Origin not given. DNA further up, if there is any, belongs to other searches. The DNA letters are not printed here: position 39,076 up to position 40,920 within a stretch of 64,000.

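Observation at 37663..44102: Envelope mannosylation-type cluster ending in an unusual MTHFS-phosphomannomutase fusion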

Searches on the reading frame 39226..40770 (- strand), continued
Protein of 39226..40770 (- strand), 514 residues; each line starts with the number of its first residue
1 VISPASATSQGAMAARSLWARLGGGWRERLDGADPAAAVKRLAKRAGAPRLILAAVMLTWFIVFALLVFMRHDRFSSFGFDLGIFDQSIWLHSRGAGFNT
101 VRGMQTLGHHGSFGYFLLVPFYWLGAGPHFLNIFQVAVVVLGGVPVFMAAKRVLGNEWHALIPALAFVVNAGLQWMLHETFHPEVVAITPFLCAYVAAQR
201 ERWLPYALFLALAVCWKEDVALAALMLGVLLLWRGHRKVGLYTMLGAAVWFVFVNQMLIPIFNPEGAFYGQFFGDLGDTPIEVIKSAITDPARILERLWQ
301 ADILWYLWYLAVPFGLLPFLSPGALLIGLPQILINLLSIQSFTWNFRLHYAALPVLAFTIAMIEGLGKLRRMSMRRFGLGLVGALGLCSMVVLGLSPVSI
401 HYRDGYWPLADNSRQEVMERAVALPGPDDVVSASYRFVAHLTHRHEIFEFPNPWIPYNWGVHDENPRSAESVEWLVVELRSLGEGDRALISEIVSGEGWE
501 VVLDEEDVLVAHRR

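Call 67: search_protein_families(library=pfam, proteins=[L146:7476-9140:+, L172:4568-6043:+], max_evalue=0.001)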
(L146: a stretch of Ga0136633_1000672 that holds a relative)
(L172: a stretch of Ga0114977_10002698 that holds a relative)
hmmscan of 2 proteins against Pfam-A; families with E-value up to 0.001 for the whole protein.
L146:7476-9140:+ (554 aa): 7 families
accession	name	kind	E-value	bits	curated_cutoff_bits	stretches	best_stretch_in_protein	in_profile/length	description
PF13489.12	Methyltransf_23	-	1.8e-25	90.1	27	1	353-499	17-163/164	Methyltransferase domain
PF00535.33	Glycos_transf_2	-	1.4e-16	61.3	23.3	1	10-150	3-146/168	Glycosyl transferase family 2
PF08242.18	Methyltransf_12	-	4.3e-11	43.8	30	1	363-451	1-98/98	Methyltransferase domain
PF08241.18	Methyltransf_11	-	4.2e-09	37.4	21.2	1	363-453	1-95/95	Methyltransferase domain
PF13649.12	Methyltransf_25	-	1.5e-06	29.2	27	1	363-449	2-97/97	Methyltransferase domain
PF08003.17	Methyltransf_9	-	0.0005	19.6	23.8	1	356-496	113-261/315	Protein of unknown function (DUF1698)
PF13847.12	Methyltransf_31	-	0.0008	19.6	27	0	363-457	8-113/145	Methyltransferase domain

L172:4568-6043:+ (491 aa): 8 families
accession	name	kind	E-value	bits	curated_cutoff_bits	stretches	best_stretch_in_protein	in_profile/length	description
PF13489.12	Methyltransf_23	-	3.5e-17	63.1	27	1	274-422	21-161/164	Methyltransferase domain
PF00535.33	Glycos_transf_2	-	7.4e-17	62.2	23.3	1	5-135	2-126/168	Glycosyl transferase family 2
PF08242.18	Methyltransf_12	-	2.3e-10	41.5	30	1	280-368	1-97/98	Methyltransferase domain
PF08241.18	Methyltransf_11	-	2.2e-09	38.3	21.2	1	280-370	1-94/95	Methyltransferase domain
PF13847.12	Methyltransf_31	-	2.9e-07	30.7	27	1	277-375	5-113/145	Methyltransferase domain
PF13649.12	Methyltransf_25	-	7.4e-07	30.2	27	1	279-367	1-97/97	Methyltransferase domain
PF13641.12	Glyco_tranf_2_3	-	2.7e-06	28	27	1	3-128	3-127/230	Glycosyltransferase like family 2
PF07021.18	MetW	-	9e-06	25.9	21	1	278-386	16-122/193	Methionine biosynthesis protein MetW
